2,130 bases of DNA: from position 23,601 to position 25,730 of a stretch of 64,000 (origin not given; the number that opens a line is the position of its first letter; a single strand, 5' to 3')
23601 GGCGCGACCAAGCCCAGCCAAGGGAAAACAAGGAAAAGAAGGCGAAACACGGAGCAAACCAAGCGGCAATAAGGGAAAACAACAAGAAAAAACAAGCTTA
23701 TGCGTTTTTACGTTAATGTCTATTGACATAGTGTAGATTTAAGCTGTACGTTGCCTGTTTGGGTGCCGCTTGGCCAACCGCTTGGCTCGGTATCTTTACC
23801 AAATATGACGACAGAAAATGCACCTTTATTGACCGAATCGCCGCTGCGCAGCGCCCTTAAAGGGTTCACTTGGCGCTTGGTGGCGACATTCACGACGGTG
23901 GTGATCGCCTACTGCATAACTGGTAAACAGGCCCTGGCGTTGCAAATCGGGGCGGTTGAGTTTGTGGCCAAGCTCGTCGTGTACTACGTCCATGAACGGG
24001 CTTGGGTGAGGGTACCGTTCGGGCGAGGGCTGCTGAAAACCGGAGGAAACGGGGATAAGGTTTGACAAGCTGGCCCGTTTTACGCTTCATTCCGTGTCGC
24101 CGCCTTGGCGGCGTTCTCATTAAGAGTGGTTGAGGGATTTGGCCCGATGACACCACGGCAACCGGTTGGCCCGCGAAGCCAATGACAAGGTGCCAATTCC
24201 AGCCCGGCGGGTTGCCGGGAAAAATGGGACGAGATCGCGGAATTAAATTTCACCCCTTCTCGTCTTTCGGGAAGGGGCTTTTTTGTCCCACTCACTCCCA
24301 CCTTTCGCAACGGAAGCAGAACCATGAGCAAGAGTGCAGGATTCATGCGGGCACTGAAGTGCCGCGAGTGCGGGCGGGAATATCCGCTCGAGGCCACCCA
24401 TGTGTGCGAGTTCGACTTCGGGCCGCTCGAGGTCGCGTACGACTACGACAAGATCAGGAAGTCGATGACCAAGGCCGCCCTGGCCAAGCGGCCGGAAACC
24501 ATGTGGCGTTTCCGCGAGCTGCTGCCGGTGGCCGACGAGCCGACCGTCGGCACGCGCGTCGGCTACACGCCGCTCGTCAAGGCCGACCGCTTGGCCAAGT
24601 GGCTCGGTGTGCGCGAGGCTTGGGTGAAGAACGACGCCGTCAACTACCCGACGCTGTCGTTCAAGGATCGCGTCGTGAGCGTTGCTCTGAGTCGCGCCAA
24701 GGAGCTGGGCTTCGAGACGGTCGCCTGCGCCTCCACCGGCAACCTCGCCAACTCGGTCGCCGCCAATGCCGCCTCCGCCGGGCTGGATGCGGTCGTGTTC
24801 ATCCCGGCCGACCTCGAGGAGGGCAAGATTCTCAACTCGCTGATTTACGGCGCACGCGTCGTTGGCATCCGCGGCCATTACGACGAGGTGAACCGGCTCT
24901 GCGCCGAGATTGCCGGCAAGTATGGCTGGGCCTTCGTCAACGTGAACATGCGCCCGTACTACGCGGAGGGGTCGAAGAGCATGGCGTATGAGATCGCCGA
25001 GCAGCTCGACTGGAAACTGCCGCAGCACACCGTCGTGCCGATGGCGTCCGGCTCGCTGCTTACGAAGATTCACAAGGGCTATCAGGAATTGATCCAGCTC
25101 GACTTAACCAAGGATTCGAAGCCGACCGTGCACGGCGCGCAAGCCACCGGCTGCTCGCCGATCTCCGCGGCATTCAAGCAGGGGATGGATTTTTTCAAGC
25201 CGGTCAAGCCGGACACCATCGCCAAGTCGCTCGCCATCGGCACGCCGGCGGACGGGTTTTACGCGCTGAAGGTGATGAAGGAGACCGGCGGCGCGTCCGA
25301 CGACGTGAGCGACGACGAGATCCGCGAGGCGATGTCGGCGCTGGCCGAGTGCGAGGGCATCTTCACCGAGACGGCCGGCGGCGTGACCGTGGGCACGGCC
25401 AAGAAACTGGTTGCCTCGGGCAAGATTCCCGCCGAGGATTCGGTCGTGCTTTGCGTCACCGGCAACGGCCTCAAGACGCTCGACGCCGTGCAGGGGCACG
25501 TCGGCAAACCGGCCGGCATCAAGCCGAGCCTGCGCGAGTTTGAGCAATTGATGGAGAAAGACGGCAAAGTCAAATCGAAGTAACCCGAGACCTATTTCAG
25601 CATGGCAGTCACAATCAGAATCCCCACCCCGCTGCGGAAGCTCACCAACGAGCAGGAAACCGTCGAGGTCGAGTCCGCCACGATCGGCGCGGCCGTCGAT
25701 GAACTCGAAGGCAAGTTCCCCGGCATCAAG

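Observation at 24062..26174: SAM-I riboswitch controlling a thrC-like / MoaD-like(GG) / NIL-domain operon: predicted protein-thiocarboxylate route to homocysteine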

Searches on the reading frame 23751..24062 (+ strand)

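Call 4: search_protein_families(library=pfam, proteins=[window:23751-24062:+], max_evalue=0.01)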
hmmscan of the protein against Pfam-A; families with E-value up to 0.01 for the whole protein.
window:23751-24062:+ (104 aa): 1 family
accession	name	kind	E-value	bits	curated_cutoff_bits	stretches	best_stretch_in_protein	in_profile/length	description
PF09834.14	DUF2061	-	2.9e-18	66.5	23.1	1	36-85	2-51/52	Predicted membrane protein (DUF2061)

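Call 5: search_protein_families(library=ncbifam, proteins=[window:23751-24062:+], max_evalue=0.01)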
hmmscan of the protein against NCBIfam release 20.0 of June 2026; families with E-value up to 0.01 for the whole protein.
window:23751-24062:+ (104 aa): 0 families

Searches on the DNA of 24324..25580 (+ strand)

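Call 32: search_rna_families(source=L089, threshold=gathering)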
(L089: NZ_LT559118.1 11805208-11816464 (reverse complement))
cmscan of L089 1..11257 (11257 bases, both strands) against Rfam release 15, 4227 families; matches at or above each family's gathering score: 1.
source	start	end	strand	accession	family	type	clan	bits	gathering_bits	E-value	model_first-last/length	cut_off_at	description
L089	4846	4987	+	RF00162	SAM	Cis-reg; riboswitch;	CL00012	68.7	44.4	1.1e-14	1-108/108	no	SAM riboswitch aptamer (S box leader)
